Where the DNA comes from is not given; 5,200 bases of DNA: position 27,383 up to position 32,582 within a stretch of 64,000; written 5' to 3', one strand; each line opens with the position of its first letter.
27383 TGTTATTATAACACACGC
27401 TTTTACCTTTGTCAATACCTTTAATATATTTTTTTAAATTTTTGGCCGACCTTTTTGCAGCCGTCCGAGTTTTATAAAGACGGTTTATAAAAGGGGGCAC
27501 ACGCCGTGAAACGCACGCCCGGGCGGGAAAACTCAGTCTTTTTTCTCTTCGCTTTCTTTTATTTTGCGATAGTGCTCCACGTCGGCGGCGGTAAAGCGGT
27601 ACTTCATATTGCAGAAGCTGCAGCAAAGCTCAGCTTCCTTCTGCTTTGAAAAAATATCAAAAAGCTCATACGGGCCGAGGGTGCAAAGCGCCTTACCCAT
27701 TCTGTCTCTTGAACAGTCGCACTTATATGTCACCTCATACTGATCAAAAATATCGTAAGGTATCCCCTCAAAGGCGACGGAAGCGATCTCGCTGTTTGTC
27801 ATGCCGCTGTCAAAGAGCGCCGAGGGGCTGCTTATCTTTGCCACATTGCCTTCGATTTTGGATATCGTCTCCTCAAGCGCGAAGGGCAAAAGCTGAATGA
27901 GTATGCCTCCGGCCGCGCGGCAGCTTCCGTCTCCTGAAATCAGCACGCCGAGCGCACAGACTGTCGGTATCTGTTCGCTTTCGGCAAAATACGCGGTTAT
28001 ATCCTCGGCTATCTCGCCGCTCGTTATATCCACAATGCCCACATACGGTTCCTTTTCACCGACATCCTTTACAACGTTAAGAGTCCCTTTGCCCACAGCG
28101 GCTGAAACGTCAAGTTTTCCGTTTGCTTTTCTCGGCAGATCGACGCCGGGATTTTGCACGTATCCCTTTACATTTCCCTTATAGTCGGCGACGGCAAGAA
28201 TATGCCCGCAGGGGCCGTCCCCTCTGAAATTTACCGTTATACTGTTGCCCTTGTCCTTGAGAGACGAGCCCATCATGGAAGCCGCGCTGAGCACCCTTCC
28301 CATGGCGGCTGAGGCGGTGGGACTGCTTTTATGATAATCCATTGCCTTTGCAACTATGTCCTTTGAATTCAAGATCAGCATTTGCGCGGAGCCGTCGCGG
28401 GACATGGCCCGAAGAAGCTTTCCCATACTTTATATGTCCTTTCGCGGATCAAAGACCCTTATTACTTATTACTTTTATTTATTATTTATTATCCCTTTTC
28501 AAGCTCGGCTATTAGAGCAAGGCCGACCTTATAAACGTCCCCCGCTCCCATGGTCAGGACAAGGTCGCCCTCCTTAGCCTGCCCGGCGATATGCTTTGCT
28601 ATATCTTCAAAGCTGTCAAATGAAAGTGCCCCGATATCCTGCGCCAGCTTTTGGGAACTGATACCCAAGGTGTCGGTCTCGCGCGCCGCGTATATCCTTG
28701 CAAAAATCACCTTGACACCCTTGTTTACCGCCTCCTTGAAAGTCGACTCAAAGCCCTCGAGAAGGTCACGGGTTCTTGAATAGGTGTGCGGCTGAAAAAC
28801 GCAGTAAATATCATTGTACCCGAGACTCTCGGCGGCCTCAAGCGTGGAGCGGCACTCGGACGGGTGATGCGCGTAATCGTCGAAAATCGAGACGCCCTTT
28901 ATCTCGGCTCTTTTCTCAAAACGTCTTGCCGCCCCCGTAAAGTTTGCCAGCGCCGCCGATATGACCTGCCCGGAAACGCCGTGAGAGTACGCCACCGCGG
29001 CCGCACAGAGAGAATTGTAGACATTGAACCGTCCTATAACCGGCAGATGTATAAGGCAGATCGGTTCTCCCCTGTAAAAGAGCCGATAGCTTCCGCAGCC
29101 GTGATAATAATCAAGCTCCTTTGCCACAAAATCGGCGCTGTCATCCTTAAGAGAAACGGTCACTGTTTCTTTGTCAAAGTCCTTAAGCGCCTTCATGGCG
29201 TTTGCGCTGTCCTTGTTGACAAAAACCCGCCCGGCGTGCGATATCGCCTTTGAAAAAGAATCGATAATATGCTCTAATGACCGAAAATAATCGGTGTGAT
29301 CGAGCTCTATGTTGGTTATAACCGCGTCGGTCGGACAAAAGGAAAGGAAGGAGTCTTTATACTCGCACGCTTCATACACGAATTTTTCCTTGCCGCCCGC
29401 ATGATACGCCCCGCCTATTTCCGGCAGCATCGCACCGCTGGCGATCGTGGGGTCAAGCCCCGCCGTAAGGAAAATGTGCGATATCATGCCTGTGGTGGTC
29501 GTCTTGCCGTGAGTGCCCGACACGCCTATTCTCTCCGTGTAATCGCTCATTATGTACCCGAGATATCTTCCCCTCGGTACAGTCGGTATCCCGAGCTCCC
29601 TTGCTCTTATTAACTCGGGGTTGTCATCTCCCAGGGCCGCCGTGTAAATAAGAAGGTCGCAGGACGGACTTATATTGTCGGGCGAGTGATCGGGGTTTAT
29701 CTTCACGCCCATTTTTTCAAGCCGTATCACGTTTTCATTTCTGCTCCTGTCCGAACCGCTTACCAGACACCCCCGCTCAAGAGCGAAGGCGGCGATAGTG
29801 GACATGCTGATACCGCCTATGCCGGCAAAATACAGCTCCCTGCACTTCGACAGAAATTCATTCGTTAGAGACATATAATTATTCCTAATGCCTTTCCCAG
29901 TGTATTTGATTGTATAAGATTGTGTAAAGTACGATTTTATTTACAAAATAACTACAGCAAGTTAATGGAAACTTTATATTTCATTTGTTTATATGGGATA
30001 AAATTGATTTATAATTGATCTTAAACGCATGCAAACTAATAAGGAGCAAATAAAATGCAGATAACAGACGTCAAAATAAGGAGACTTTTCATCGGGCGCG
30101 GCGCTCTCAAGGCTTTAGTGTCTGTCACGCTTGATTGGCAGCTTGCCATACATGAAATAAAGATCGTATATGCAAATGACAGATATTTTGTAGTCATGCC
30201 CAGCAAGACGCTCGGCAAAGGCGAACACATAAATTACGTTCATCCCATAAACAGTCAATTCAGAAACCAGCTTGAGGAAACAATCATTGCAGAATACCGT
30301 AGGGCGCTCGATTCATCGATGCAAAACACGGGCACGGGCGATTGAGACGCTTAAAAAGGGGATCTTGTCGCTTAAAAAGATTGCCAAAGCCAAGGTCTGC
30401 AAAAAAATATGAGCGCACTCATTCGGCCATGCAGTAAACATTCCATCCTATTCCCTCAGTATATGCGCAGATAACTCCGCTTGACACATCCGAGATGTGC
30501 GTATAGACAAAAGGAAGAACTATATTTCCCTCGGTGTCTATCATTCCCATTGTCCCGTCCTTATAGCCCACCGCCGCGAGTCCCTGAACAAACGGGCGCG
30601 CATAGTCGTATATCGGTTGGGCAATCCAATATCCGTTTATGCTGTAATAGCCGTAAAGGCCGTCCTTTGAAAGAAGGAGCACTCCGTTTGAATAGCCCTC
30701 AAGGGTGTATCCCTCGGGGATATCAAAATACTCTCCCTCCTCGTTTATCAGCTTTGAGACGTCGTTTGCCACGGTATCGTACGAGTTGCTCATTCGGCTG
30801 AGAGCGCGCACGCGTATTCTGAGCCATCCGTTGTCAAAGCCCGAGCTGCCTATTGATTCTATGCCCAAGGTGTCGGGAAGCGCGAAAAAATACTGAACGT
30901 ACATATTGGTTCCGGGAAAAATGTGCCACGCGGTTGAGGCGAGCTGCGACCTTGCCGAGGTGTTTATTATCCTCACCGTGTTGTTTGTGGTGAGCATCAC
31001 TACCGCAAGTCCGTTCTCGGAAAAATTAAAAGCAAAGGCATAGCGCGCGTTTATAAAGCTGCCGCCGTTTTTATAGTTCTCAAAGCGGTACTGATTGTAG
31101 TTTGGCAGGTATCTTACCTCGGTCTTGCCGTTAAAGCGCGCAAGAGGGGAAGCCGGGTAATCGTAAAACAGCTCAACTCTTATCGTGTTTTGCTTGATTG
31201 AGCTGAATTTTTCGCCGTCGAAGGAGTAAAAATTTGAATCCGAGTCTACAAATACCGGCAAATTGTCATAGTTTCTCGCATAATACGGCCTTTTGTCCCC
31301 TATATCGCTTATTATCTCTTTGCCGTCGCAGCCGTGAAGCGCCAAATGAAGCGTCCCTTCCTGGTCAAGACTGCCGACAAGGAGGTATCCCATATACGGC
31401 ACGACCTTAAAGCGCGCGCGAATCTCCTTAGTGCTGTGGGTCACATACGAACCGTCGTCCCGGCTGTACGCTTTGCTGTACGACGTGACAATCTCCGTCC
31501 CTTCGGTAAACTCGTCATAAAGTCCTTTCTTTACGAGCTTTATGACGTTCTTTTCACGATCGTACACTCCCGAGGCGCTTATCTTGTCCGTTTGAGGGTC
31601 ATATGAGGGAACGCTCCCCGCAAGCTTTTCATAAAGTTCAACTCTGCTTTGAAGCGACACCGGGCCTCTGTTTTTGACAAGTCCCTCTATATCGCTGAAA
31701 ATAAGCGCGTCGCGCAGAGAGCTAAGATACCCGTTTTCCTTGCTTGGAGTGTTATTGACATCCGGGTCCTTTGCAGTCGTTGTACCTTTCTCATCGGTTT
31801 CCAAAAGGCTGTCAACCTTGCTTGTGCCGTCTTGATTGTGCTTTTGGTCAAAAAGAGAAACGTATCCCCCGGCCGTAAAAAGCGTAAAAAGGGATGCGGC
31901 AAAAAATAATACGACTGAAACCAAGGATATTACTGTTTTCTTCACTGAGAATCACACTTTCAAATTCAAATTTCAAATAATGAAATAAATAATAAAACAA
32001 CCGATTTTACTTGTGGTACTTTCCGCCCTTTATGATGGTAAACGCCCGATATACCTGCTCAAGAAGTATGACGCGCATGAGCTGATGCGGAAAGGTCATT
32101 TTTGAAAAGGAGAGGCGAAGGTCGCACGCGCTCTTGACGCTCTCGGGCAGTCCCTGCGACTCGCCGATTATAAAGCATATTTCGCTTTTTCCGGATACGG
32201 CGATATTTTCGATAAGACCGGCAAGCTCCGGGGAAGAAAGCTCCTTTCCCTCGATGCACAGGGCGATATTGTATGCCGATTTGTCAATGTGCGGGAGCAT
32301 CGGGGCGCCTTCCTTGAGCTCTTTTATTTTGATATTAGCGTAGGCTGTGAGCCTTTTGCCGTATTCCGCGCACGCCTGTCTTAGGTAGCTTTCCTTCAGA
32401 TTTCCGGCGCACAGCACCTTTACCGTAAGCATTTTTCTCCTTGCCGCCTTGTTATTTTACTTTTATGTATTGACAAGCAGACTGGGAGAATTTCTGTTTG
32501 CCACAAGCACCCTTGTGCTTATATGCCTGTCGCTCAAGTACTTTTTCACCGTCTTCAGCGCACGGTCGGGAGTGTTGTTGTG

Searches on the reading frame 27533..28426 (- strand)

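Call 69: search_protein_families(library=pfam, max_evalue=0.000001, proteins=[window:27533-28426:-])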
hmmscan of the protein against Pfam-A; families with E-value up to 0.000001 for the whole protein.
window:27533-28426:- (297 aa): 1 family
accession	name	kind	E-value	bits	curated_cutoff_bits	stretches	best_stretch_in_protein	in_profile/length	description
PF01430.24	HSP33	-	2.3e-89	299.9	21.4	1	3-279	2-273/273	Hsp33 protein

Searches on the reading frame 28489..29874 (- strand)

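Call 69: search_protein_families(library=pfam, max_evalue=0.000001, proteins=[window:28489-29874:-])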
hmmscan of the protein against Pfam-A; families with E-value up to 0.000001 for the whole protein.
window:28489-29874:- (461 aa): 3 families
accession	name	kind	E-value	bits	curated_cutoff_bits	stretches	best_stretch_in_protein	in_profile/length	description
PF08245.18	Mur_ligase_M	-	5.9e-26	92.1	24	1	118-295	1-200/200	Mur ligase middle domain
PF01225.30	Mur_ligase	-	1.8e-19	70.3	21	1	14-112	2-94/95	Mur ligase family, catalytic domain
PF02875.26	Mur_ligase_C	-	7.9e-18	66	28.4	1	317-445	1-127/127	Mur ligase, glutamate ligase domain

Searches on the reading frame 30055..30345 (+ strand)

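Call 69: search_protein_families(library=pfam, max_evalue=0.000001, proteins=[window:30055-30345:+])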
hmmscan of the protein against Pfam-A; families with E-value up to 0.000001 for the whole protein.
window:30055-30345:+ (96 aa): 1 family
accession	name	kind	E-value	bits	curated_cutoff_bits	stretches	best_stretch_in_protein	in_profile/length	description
PF04026.17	SpoVG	-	5.5e-25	87.8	29.6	1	1-82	1-81/82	SpoVG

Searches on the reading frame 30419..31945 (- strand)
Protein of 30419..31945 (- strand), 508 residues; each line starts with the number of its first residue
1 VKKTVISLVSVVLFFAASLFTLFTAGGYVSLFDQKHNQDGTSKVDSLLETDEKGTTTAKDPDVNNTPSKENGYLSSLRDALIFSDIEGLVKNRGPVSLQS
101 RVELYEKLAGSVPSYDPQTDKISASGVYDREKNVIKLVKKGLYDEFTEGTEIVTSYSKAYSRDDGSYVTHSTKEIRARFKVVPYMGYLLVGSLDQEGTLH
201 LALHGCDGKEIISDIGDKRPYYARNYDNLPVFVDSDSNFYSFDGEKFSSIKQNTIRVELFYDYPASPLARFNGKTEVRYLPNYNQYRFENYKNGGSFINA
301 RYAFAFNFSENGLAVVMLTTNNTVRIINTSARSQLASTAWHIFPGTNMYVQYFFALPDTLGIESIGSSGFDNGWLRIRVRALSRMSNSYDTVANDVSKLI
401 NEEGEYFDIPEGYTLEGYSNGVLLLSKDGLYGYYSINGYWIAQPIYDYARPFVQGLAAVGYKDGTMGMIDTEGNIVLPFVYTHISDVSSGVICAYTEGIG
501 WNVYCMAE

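Call 69: search_protein_families(library=pfam, max_evalue=0.000001, proteins=[window:30419-31945:-])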
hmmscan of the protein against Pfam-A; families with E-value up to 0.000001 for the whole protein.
window:30419-31945:- (508 aa): 1 family
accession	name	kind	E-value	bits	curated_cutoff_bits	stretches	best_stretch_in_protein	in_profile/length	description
PF14903.11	WG_beta_rep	-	1.7e-15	57.1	25.6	0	431-459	1-29/35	WG containing repeat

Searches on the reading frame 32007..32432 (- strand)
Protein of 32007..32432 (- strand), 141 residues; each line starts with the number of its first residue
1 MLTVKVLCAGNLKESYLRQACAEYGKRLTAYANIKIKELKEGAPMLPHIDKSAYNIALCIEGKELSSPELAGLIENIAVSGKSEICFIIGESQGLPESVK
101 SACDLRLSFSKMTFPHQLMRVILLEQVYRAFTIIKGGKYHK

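Call 69: search_protein_families(library=pfam, max_evalue=0.000001, proteins=[window:32007-32432:-])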
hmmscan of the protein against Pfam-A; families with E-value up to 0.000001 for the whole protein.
window:32007-32432:- (141 aa): 1 family
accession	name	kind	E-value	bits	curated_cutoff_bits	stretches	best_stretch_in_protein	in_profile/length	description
PF02590.22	SPOUT_MTase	-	2.3e-46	158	27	1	3-140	2-154/154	Predicted SPOUT methyltransferase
